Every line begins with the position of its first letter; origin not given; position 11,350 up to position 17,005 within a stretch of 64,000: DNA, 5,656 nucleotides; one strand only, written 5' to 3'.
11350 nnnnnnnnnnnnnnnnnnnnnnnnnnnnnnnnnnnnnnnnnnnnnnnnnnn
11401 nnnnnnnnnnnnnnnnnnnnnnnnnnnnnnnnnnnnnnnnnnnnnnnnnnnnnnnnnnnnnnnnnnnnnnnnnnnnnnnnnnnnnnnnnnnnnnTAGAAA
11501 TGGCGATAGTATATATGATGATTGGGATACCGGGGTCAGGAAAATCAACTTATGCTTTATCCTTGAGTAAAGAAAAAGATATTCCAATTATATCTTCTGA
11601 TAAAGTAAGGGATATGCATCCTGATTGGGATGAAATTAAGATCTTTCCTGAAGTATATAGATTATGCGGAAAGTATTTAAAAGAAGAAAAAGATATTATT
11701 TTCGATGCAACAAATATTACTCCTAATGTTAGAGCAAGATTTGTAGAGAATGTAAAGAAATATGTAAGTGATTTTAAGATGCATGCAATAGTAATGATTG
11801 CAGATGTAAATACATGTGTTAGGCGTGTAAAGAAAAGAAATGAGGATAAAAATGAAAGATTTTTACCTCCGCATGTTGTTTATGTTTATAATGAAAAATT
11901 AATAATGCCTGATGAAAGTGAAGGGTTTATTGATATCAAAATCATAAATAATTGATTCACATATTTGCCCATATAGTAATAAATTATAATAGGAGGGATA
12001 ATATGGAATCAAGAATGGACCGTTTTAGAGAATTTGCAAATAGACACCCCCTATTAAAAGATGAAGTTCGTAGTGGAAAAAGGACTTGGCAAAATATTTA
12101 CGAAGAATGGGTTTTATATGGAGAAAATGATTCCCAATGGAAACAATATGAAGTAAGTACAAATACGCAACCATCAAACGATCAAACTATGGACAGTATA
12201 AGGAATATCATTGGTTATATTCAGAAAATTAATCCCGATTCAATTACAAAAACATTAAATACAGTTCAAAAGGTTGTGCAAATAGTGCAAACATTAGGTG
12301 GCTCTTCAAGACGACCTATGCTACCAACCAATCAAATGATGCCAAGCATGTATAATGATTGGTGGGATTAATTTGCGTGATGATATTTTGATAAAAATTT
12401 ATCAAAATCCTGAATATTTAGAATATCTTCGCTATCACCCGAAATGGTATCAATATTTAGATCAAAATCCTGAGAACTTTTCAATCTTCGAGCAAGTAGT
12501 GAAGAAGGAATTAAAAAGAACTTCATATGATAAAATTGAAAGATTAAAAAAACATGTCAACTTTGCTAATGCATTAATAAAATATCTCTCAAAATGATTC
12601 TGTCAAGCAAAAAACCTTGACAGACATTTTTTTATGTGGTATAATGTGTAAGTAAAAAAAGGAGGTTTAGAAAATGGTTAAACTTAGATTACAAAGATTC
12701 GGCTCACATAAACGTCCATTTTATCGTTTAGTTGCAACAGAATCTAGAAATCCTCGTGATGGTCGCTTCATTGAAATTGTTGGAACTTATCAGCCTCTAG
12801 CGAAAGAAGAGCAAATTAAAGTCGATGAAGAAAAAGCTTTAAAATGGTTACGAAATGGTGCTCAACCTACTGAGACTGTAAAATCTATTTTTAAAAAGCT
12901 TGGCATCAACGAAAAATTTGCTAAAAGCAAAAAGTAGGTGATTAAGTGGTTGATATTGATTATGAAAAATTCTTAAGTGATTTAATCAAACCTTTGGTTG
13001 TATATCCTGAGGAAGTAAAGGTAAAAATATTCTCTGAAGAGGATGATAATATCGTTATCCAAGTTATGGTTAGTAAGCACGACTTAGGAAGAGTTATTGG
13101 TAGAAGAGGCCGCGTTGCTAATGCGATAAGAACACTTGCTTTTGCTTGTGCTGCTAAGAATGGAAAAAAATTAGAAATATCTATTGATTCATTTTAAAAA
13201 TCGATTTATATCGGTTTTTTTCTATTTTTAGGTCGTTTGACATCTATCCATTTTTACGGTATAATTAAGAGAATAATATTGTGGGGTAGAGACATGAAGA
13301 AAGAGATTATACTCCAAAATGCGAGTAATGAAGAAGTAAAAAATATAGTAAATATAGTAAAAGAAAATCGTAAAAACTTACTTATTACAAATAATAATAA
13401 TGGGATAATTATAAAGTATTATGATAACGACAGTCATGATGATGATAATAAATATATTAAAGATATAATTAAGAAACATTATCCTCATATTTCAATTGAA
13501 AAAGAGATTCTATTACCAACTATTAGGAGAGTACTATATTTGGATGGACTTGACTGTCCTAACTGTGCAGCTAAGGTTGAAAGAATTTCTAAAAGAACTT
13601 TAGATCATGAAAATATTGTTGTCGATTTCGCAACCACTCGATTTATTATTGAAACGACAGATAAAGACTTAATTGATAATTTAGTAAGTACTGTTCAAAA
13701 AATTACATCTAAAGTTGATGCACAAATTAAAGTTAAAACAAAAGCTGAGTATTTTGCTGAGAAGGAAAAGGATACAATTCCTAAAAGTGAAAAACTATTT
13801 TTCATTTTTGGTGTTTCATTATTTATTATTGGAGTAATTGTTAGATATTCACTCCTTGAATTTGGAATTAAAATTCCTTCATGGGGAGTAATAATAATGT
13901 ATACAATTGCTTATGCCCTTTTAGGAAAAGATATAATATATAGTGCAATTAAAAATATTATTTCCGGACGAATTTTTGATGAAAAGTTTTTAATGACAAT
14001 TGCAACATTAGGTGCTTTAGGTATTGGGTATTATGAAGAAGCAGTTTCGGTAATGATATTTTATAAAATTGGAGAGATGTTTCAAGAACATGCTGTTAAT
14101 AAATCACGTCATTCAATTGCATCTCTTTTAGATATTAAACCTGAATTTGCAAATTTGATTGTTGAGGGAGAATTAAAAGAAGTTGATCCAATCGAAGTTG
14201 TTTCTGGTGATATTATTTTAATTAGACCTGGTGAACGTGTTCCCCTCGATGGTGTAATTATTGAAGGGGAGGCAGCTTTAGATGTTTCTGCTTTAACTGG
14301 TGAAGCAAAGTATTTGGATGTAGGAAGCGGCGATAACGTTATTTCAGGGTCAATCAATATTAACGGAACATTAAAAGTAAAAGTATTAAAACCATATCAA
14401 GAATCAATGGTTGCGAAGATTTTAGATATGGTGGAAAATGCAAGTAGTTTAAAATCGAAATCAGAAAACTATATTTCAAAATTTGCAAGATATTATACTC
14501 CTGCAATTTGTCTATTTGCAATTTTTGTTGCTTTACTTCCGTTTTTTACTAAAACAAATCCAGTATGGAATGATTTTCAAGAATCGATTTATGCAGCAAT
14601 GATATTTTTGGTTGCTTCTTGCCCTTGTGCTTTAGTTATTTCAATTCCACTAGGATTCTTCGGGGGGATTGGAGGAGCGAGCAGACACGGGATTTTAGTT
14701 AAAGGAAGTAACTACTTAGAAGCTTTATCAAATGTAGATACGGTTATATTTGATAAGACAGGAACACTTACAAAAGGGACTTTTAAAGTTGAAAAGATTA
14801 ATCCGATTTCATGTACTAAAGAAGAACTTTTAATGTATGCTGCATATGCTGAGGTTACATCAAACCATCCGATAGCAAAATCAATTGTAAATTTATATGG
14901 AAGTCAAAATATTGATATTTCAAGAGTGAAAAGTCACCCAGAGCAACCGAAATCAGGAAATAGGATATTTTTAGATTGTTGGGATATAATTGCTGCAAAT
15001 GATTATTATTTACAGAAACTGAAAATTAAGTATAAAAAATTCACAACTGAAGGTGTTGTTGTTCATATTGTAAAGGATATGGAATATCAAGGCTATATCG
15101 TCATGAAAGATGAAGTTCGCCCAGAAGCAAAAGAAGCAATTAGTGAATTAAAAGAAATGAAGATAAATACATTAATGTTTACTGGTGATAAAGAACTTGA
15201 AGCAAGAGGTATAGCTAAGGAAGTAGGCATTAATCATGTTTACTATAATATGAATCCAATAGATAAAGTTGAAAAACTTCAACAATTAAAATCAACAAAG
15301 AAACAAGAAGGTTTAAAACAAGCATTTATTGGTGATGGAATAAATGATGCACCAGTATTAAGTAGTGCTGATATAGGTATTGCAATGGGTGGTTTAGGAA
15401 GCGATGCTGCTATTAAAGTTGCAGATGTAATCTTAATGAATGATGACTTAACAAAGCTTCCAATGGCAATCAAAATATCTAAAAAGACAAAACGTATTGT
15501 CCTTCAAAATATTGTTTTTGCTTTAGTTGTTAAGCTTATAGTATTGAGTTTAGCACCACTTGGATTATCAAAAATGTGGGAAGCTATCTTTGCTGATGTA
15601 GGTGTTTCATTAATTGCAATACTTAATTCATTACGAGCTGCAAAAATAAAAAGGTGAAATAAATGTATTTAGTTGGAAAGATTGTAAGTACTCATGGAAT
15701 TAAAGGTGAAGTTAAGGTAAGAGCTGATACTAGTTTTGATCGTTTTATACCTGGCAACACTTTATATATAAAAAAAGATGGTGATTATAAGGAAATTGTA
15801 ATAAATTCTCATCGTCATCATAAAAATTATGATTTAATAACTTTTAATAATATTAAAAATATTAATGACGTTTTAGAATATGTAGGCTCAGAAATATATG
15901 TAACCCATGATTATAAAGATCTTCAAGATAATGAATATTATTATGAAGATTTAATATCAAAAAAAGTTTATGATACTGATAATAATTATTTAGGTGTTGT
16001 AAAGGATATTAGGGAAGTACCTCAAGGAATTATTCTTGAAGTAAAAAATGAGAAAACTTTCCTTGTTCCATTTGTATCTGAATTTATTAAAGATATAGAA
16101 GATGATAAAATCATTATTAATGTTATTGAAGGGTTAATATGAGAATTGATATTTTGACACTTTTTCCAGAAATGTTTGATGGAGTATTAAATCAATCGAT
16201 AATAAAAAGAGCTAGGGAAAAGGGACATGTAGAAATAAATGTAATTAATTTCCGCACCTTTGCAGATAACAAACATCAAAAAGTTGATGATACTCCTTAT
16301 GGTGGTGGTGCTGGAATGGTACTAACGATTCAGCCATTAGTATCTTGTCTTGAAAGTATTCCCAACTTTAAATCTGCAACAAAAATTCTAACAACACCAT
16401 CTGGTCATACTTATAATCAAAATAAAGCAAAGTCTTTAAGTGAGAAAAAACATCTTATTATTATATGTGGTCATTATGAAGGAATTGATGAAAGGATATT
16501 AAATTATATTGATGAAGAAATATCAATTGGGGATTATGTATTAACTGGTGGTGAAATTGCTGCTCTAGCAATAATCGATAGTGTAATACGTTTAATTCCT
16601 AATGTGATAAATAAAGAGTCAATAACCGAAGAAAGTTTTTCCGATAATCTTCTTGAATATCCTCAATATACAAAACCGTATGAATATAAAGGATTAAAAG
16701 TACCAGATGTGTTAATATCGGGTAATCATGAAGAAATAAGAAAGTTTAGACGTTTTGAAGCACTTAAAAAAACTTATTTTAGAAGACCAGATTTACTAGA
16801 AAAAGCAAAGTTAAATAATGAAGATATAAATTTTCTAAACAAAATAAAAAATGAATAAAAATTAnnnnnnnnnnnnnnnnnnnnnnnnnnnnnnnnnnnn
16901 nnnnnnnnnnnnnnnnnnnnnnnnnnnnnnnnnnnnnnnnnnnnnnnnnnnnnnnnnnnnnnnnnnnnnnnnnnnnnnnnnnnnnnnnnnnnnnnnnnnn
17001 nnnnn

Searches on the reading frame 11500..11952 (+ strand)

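Call 46: search_protein_families(library=pfam, proteins=[window:11500-11952:+], max_evalue=0.0001)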
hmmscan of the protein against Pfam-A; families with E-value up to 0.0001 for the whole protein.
window:11500-11952:+ (151 aa): 5 families
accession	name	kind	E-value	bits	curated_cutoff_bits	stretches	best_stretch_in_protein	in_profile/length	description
PF13671.12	AAA_33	-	1.1e-18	68.3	27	1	4-121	1-126/143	AAA domain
PF06414.18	Zeta_toxin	-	1.3e-08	34.9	22.3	1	4-124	18-156/199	Zeta toxin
PF13238.12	AAA_18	-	8.3e-08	33.2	29.4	1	8-119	4-117/128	AAA domain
PF13207.12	AAA_17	-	4e-06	27.6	27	1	8-115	1-125/136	AAA domain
PF08433.16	KTI12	-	7.6e-06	26.1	22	1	6-118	5-124/271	Chromatin associated protein KTI12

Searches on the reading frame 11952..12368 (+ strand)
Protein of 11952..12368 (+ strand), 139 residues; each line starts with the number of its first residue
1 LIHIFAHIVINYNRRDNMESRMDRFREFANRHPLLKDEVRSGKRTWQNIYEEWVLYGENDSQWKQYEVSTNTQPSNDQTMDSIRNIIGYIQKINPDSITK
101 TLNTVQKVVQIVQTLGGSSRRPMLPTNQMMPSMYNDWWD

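Call 46: search_protein_families(library=pfam, proteins=[window:11952-12368:+], max_evalue=0.0001)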
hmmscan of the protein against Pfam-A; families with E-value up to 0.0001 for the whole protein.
window:11952-12368:+ (139 aa): 1 family
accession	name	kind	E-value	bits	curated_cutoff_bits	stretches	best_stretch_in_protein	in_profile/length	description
PF14071.11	YlbD_coat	-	3.4e-23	82.7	27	1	24-115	2-101/126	Putative coat protein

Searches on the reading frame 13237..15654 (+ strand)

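Call 46: search_protein_families(library=pfam, proteins=[window:13237-15654:+], max_evalue=0.0001)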
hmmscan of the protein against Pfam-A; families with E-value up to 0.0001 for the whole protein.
window:13237-15654:+ (806 aa): 3 families
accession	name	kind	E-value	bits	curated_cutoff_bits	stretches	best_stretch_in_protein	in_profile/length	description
PF00122.25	E1-E2_ATPase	-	1.2e-46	159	28.1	1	301-484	3-181/181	E1-E2 ATPase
PF00702.32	Hydrolase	-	2e-28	100.5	26.4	1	500-712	1-191/191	haloacid dehalogenase-like hydrolase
PF08282.18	Hydrolase_3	-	3.1e-07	30.8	20.9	1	675-733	186-243/255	haloacid dehalogenase-like hydrolase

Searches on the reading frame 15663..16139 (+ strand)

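Call 46: search_protein_families(library=pfam, proteins=[window:15663-16139:+], max_evalue=0.0001)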
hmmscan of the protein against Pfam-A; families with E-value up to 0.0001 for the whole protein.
window:15663-16139:+ (159 aa): 3 families
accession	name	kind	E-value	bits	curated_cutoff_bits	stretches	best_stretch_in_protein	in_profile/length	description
PF01782.24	RimM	-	2.1e-19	70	23.5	1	4-83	2-83/84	RimM N-terminal domain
PF05239.21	PRC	-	2.7e-11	43.8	21.2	1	90-158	2-77/78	PRC-barrel domain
PF24986.1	PRC_RimM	-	5.2e-11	42.5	27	1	95-154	2-63/69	RimM PRC barrel domain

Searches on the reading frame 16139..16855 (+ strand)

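Call 46: search_protein_families(library=pfam, proteins=[window:16139-16855:+], max_evalue=0.0001)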
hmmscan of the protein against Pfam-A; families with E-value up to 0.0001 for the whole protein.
window:16139-16855:+ (239 aa): 1 family
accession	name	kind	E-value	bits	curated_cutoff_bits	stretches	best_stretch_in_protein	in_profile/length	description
PF01746.26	tRNA_m1G_MT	-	3e-66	223.3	27.3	1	23-217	2-195/195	tRNA (Guanine-1)-methyltransferase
